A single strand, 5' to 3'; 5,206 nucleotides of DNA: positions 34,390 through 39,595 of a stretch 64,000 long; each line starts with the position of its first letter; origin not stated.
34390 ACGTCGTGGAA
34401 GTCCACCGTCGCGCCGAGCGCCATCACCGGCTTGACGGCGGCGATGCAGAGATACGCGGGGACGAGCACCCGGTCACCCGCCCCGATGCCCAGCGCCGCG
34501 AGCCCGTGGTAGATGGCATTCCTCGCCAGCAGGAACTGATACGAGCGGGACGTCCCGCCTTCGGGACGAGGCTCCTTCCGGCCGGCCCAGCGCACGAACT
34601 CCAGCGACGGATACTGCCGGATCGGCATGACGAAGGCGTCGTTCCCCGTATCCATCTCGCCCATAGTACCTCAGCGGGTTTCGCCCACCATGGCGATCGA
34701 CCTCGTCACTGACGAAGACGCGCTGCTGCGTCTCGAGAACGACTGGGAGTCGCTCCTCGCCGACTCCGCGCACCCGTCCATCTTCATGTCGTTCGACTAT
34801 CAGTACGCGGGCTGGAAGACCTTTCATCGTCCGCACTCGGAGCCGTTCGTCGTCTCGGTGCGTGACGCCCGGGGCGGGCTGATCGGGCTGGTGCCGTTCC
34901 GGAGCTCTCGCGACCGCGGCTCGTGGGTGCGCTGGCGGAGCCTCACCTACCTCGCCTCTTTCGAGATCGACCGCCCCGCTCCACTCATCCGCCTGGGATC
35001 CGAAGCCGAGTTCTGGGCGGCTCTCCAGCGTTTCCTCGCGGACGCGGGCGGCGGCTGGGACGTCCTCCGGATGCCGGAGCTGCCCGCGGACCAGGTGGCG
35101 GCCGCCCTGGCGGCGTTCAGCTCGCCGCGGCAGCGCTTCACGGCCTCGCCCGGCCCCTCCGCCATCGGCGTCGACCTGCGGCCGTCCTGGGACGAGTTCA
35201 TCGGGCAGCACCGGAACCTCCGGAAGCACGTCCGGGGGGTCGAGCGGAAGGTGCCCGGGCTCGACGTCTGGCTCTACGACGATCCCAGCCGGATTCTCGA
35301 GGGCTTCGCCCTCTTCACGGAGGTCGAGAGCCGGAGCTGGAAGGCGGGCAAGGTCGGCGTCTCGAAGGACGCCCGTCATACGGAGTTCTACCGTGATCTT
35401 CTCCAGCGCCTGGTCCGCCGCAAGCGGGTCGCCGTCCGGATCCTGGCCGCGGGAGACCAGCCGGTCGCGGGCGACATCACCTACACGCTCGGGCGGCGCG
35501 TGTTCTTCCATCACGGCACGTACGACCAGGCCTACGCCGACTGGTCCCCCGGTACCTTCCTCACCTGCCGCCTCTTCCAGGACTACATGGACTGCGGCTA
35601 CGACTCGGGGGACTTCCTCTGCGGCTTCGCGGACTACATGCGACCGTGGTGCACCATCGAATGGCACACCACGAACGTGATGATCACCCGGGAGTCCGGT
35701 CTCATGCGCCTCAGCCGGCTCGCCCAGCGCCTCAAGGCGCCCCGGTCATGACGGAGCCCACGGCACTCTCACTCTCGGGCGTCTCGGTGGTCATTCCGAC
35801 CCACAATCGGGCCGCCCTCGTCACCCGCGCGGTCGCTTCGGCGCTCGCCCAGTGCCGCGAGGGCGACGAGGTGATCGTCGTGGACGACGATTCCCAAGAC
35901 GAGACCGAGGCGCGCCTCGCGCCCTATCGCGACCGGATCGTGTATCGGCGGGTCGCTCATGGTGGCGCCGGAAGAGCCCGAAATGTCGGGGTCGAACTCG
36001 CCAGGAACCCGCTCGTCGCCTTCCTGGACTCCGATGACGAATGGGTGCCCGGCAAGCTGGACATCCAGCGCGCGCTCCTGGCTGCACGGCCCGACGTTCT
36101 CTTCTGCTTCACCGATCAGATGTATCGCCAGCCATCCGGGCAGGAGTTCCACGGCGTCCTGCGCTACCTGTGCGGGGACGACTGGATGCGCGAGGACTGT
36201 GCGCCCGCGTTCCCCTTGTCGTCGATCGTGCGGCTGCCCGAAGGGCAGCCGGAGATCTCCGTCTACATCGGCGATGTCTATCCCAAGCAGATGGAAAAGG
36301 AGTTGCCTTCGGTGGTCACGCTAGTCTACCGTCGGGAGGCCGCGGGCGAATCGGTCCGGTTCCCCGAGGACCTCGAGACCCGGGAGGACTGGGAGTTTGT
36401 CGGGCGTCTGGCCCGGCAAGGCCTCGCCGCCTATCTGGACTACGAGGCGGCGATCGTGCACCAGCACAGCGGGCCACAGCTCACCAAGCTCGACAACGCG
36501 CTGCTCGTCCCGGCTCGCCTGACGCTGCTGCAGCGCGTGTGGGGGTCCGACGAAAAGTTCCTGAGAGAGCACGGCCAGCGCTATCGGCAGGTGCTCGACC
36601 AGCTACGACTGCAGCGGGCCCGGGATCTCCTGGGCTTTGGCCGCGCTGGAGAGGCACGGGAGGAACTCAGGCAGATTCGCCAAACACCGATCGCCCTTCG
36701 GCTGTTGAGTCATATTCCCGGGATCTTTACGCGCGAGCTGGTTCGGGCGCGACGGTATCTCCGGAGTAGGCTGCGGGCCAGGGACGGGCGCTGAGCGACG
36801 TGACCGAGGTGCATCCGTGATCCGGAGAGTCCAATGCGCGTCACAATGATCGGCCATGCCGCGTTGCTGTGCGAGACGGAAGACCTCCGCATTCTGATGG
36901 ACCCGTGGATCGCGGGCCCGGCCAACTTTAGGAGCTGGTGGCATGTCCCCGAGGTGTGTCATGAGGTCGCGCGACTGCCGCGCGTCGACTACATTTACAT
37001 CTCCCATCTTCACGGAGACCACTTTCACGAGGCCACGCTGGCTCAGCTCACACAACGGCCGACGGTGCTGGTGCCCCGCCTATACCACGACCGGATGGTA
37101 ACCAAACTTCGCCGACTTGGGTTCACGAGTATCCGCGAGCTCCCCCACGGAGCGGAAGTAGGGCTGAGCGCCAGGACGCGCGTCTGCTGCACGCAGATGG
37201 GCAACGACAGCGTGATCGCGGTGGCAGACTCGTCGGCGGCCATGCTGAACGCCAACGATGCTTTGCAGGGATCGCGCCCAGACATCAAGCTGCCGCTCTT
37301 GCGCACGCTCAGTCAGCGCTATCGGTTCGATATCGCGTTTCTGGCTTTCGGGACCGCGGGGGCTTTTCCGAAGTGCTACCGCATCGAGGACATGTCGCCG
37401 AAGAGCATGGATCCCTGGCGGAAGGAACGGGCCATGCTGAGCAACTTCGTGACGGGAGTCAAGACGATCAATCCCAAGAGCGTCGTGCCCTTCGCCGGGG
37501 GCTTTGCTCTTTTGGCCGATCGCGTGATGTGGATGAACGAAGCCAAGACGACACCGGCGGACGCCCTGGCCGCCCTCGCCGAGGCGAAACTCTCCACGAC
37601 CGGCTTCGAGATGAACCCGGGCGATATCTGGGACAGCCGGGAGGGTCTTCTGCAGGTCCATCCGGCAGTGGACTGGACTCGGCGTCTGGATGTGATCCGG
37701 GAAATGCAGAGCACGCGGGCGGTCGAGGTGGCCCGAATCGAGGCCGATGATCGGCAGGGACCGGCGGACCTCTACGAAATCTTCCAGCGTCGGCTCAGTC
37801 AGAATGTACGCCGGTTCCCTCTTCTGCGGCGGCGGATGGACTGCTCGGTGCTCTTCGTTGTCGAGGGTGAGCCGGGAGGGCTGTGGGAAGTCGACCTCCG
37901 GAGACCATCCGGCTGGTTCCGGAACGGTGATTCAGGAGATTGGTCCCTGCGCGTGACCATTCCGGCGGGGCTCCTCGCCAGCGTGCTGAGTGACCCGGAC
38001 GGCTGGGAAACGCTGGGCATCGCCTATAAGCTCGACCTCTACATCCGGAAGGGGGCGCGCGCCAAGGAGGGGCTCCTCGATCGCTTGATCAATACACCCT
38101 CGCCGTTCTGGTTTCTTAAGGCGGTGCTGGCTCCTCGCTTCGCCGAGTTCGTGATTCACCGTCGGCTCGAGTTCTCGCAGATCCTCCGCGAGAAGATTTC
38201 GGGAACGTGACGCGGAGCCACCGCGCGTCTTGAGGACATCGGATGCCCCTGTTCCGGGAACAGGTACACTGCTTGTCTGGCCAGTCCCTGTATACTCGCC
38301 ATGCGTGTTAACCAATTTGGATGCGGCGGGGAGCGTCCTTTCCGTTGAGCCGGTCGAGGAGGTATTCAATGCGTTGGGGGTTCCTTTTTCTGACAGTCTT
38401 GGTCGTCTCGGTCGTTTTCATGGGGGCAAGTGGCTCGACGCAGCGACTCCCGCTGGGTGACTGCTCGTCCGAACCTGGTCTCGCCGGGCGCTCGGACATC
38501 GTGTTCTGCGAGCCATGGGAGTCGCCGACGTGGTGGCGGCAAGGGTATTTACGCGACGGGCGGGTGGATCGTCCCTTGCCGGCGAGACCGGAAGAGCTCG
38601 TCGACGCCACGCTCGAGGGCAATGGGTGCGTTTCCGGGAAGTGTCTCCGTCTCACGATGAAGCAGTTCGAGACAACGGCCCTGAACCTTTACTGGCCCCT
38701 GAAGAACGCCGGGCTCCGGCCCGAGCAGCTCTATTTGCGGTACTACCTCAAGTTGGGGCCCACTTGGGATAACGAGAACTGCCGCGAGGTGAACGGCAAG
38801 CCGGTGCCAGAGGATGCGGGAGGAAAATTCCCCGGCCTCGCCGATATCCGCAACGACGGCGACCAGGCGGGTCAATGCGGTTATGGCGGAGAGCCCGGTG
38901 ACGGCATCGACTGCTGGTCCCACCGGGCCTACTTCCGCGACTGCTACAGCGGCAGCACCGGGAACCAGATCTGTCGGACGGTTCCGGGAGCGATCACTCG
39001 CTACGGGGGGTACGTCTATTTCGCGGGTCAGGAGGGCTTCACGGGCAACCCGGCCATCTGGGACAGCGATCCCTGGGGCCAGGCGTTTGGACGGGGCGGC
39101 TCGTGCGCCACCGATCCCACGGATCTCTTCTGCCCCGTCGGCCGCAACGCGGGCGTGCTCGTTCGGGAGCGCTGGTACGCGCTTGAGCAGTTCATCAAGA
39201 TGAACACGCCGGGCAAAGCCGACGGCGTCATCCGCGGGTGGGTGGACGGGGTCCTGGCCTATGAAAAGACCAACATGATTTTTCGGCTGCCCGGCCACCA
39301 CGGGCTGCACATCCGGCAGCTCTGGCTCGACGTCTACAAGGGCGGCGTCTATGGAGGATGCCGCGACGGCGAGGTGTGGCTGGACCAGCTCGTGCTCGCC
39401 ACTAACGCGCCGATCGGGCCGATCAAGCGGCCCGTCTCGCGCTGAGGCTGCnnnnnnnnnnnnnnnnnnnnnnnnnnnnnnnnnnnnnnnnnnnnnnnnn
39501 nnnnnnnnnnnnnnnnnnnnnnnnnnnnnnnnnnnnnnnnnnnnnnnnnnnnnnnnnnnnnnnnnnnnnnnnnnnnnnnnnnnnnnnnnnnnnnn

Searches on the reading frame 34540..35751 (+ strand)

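Call 46: search_protein_families(library=pfam, proteins=[window:34540-35751:+], max_evalue=0.001)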
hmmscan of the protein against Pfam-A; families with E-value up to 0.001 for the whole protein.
window:34540-35751:+ (403 aa): 1 family
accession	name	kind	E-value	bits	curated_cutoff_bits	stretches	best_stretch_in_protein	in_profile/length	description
PF13480.13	Acetyltransf_6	-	9.5e-20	71.6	22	1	225-366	5-141/143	Acetyltransferase (GNAT) domain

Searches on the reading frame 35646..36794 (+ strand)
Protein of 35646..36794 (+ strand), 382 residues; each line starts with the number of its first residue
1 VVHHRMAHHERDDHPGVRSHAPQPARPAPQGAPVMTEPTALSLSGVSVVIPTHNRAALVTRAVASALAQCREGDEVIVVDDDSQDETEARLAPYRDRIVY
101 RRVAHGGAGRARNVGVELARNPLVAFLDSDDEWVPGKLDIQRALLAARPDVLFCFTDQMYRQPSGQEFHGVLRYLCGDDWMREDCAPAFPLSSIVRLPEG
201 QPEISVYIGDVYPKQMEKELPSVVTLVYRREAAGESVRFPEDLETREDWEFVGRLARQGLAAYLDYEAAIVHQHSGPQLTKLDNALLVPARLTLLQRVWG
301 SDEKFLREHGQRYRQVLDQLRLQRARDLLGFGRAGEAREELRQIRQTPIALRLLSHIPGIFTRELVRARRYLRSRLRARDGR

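Call 87: search_protein_families(library=pfam, proteins=[window:35646-36794:+], max_evalue=0.001)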
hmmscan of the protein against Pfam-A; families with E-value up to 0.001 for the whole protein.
window:35646-36794:+ (382 aa): 3 families
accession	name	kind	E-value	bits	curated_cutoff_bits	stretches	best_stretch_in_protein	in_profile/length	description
PF00535.33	Glycos_transf_2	-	4.9e-26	92.1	23.3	1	47-154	1-113/168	Glycosyl transferase family 2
PF13641.12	Glyco_tranf_2_3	-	3.1e-09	37.6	27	1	46-274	3-213/230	Glycosyltransferase like family 2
PF10111.15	Glyco_tranf_2_2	-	1e-06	28.9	27.3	1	47-149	1-115/276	Glycosyltransferase like family 2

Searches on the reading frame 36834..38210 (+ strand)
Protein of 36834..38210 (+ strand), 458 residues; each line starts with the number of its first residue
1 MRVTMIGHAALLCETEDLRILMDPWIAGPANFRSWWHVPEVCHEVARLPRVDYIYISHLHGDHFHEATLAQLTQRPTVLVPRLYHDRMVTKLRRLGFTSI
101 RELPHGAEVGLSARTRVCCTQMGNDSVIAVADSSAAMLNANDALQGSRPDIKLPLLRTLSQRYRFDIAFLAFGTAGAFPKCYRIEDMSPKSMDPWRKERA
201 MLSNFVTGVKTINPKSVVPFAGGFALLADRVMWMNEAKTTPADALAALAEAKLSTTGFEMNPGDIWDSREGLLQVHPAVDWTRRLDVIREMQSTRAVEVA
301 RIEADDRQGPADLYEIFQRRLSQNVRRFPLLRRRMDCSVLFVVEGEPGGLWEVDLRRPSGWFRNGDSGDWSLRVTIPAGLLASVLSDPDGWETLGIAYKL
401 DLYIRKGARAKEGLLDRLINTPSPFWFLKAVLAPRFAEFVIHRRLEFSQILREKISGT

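Call 87: search_protein_families(library=pfam, proteins=[window:36834-38210:+], max_evalue=0.001)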
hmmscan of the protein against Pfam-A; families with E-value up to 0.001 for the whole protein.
window:36834-38210:+ (458 aa): 2 families
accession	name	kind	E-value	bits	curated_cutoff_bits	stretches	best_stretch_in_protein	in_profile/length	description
PF13483.12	Lactamase_B_3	-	1.4e-08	35.3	24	1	2-81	1-64/160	Beta-lactamase superfamily domain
PF12706.13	Lactamase_B_2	-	7.2e-06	26.2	27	1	19-98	2-76/200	Beta-lactamase superfamily domain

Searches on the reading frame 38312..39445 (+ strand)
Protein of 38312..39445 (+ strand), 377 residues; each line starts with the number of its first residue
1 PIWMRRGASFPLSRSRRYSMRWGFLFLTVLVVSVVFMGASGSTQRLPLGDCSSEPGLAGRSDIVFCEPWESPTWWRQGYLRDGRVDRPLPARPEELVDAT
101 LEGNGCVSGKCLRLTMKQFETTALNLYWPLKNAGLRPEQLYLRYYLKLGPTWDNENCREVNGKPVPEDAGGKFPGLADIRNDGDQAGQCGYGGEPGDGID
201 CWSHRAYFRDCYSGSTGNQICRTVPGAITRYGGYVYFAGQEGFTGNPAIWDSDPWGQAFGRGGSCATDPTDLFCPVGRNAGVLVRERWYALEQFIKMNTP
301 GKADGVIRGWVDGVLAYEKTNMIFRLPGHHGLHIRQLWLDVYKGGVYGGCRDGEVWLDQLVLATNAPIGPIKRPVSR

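Call 46: search_protein_families(library=pfam, proteins=[window:38312-39445:+], max_evalue=0.001)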
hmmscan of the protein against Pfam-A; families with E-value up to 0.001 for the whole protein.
window:38312-39445:+ (377 aa): 1 family
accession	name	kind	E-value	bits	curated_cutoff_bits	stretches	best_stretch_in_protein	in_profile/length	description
PF21294.4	Polysacc_lyase_14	-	3.9e-09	37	27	1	274-345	128-197/215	Polysaccharide lyase 14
